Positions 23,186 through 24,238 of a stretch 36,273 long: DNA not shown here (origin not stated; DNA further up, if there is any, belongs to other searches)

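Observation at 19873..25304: Six-gene inositol operon with an enzyme set that fits no described archaeal inositol pathway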

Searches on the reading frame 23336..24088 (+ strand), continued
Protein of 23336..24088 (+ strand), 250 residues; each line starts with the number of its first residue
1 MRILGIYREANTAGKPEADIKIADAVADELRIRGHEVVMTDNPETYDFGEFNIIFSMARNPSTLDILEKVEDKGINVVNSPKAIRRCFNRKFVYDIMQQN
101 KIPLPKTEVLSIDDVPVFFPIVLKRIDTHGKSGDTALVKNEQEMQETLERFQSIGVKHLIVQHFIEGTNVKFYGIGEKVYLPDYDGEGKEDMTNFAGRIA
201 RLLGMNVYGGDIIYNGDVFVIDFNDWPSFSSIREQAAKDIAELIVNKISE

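Call 45: search_solved_structures(query=A1, max_evalue=0.01, show_alignments=5)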
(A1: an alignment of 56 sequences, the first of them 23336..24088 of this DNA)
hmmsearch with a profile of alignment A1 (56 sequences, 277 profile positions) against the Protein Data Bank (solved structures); distinct sequences matched with E-value up to 0.01: 12.
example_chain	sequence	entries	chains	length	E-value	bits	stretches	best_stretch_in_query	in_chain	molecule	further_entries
7drm_A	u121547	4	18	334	2e-07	33.7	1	60-251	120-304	ATP-grasp domain-containing protein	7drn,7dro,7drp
7qyr_A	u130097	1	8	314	3.7e-05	26.3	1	68-275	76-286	Probable alpha-L-glutamate ligase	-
1z2n_X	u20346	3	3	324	0.00058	22.4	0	195-256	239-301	inositol 1,3,4-trisphosphate 5/6-kinase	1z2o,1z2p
7qys_A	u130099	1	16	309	0.00093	21.7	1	68-274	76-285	Probable alpha-L-glutamate ligase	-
5zct_A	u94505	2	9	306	0.0013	21.2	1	68-273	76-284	Ribosomal protein S6--L-glutamate ligase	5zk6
4iwx_A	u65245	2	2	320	0.0015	21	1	68-273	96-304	Ribosomal protein S6 modification protein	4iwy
7pup_A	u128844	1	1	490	0.0021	20.5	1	213-263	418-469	Inositol 1,3,4-trisphosphate 5/6-kinase 4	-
3vpb_A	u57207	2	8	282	0.0033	19.9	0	65-272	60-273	Putative acetylornithine deacetylase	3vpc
2odt_X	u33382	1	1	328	0.0053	19.2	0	211-259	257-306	Inositol-tetrakisphosphate 1-kinase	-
13lz_A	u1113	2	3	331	0.0054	19.2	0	211-259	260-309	Inositol-tetrakisphosphate 1-kinase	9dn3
2q7d_A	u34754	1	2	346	0.0058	19.1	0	211-259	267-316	Inositol-tetrakisphosphate 1-kinase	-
2qb5_A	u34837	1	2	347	0.0058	19.1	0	211-259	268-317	Inositol-tetrakisphosphate 1-kinase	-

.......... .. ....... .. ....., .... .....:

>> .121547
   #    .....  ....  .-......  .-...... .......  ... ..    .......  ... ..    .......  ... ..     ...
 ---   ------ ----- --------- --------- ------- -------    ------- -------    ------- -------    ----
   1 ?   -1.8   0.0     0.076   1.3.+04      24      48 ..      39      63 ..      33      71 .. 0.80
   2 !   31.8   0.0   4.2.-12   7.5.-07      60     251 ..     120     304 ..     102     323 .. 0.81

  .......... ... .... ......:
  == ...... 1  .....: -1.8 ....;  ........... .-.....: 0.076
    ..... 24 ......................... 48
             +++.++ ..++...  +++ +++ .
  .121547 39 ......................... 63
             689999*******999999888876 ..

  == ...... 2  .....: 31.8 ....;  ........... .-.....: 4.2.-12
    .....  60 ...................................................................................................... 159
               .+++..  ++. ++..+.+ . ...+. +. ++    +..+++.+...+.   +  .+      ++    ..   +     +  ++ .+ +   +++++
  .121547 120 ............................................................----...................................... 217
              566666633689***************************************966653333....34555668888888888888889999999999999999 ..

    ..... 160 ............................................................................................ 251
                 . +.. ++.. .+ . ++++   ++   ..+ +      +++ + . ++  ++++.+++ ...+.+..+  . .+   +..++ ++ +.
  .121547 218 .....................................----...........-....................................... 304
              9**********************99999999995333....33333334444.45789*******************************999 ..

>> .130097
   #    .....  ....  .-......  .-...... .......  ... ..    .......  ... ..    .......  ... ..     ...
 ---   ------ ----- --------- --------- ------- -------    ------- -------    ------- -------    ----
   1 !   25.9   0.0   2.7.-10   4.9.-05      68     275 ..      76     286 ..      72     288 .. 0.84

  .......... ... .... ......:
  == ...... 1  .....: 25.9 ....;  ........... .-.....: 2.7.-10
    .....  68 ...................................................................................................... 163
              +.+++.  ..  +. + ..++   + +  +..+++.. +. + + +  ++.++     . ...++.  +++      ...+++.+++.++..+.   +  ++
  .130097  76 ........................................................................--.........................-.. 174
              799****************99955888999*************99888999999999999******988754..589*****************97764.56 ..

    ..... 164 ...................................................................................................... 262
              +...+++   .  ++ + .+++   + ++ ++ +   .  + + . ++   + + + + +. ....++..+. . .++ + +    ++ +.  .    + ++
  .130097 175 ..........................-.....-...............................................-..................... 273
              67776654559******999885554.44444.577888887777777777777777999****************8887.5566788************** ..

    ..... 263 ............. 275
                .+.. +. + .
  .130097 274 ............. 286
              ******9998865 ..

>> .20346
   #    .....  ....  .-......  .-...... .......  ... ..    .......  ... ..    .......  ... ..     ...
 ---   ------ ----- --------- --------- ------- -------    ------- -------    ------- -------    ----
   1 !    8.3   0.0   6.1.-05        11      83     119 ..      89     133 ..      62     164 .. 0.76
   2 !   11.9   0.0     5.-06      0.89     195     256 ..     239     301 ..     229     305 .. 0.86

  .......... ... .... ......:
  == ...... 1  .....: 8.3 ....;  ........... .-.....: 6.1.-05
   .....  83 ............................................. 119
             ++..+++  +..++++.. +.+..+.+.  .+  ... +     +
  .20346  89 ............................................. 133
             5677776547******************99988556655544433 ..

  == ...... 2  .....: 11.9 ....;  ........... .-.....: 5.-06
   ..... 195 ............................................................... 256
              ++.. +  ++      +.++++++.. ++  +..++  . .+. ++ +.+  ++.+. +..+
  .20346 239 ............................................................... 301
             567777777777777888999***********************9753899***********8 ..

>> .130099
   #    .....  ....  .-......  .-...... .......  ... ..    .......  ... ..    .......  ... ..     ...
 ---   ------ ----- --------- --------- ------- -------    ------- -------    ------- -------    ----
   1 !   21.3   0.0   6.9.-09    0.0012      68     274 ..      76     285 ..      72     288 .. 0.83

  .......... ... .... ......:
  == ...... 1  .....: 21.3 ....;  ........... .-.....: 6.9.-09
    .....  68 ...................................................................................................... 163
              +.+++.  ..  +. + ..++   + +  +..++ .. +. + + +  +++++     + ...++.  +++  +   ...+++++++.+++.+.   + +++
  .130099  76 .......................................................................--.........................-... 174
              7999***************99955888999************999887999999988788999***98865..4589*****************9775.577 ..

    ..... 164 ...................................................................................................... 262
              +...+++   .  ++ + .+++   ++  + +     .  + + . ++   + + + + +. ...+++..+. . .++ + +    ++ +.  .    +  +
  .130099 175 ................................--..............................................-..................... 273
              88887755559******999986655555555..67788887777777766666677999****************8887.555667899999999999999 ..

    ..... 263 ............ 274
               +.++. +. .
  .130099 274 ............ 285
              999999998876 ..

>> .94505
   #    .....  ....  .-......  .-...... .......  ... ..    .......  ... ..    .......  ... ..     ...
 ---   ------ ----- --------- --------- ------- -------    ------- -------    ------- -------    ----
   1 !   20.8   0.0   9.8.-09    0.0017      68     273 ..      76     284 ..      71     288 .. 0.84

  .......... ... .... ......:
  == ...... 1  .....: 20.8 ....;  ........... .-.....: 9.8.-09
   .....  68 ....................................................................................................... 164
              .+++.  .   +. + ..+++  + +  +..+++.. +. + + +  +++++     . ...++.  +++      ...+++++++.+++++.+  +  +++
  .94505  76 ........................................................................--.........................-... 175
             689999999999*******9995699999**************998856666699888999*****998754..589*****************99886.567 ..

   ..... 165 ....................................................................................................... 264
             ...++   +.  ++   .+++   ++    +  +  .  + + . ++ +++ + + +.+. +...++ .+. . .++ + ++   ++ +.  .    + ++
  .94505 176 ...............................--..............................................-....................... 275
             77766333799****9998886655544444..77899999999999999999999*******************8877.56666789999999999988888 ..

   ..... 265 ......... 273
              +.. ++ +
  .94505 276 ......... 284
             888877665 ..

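Call 55: search_protein_representatives(alignment_id=A1)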
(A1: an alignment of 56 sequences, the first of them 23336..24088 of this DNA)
Query: 56 sequences, 277 profile positions. Proteins with E-value up to 0.001 (for the whole library): 2179; up to 1e-10: 1131; up to 1e-30: 596. The best 150 are listed.
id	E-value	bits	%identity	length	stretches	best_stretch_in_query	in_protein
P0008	1.1e-102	359.3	-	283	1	1-276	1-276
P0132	2.2e-100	351.8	-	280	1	1-271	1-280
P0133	1.9e-98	345.5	-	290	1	2-274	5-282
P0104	5.6e-98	343.9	-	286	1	1-274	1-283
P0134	1.5e-97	342.5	-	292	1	2-276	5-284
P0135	1.8e-96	339.0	-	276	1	1-272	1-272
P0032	1.8e-96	339.0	-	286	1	1-275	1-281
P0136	8.9e-96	336.7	-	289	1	2-276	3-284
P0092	1.2e-95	336.2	-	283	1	2-276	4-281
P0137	1.5e-95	335.9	-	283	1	2-276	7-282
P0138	1.6e-95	335.9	-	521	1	2-276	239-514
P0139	1.9e-95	335.6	-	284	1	1-274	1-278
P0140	3.4e-95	334.8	-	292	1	2-275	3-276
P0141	1.1e-94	333.1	-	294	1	2-275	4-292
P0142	1.3e-94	332.8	-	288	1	1-276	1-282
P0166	2.4e-88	312.3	-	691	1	3-271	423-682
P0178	2.8e-87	308.8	-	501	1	5-274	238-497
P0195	3.6e-85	301.9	-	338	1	1-273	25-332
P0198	6.0e-85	301.2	-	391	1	2-273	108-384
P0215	8.9e-83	294.1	-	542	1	3-275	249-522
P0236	1.1e-80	287.3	-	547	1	3-275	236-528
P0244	8.3e-80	284.3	-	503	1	2-275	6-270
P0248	1.3e-79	283.7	-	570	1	4-273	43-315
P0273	2.1e-76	273.2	-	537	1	1-272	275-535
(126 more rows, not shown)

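Call 56: search_protein_families(library=pfam, proteins=[P0138, P0166, P0244, P0248, P0198, P0215, P0236, P0273, P0178, P0195], max_evalue=0.001)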
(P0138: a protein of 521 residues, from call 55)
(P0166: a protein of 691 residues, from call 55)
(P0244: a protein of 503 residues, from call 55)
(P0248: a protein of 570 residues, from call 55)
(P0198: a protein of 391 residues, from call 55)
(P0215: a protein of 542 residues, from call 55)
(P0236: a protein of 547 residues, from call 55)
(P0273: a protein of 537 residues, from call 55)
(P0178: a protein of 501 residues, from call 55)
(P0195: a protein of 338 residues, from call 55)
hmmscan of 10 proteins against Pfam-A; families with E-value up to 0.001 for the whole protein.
P0138 (521 aa): 3 families
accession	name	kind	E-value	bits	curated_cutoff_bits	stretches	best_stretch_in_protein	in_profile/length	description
PF12804.13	NTP_transf_3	-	8.8e-15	55.7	27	1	5-154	3-144/160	MobA-like NTP transferase domain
PF00483.29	NTP_transferase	-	2.7e-11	44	21.2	1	5-231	4-244/245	Nucleotidyl transferase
PF01128.25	IspD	-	0.00023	21.4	27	1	4-77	4-72/221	2-C-methyl-D-erythritol 4-phosphate cytidylyltransferase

P0166 (691 aa): 3 families
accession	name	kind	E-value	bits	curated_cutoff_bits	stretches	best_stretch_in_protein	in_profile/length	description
PF02518.31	HATPase_c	-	4e-17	63.1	26.4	1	307-411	2-108/111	Histidine kinase-, DNA gyrase B-, and HSP90-like ATPase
PF00512.31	HisKA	-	2.1e-16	60.2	26.9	1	197-261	2-66/66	His Kinase A (phospho-acceptor) domain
PF08447.18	PAS_3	-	6.6e-06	26.8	25.6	1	102-169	24-88/89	PAS fold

P0244 (503 aa): 3 families
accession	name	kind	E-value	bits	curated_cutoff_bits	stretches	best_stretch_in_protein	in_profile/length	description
PF00702.32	Hydrolase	-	1.1e-14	55.8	26.4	1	283-466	4-190/191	haloacid dehalogenase-like hydrolase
PF13419.12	HAD_2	-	1.1e-14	55.4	23.8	1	357-472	61-177/178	Haloacid dehalogenase-like hydrolase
PF13242.12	Hydrolase_like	-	6.7e-10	39.2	22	1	427-477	2-52/75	HAD-hyrolase-like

P0248 (570 aa): 3 families
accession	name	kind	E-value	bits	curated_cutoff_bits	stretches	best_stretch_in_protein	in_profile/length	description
PF00702.32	Hydrolase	-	1.4e-19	71.7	26.4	1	339-537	3-191/191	haloacid dehalogenase-like hydrolase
PF13419.12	HAD_2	-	3.4e-12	47.3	23.8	1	436-542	72-177/178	Haloacid dehalogenase-like hydrolase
PF13242.12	Hydrolase_like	-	2.8e-10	40.4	22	1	498-568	3-75/75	HAD-hyrolase-like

P0198 (391 aa): 0 families

P0215 (542 aa): 2 families
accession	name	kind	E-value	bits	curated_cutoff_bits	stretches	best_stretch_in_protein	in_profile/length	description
PF00483.29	NTP_transferase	-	5.2e-11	43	21.2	1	5-221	4-223/245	Nucleotidyl transferase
PF12804.13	NTP_transf_3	-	7.7e-08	33.1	27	1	4-125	2-109/160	MobA-like NTP transferase domain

P0236 (547 aa): 2 families
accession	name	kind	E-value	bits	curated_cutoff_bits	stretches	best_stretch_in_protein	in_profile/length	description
PF12804.13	NTP_transf_3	-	5.4e-13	49.9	27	1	4-137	2-127/160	MobA-like NTP transferase domain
PF00483.29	NTP_transferase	-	1.5e-11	44.8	21.2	1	5-230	4-242/245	Nucleotidyl transferase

P0273 (537 aa): 2 families
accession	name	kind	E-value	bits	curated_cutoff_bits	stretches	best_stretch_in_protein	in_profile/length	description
PF00483.29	NTP_transferase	-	5.3e-09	36.4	21.2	1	5-264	4-237/245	Nucleotidyl transferase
PF12804.13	NTP_transf_3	-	1.2e-08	35.8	27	1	4-133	2-113/160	MobA-like NTP transferase domain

P0178 (501 aa): 2 families
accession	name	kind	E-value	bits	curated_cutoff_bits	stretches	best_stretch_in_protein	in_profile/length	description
PF12804.13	NTP_transf_3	-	6.7e-10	39.8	27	1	4-133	2-123/160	MobA-like NTP transferase domain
PF00483.29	NTP_transferase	-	2.5e-09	37.5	21.2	1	5-155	4-160/245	Nucleotidyl transferase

P0195 (338 aa): 0 families
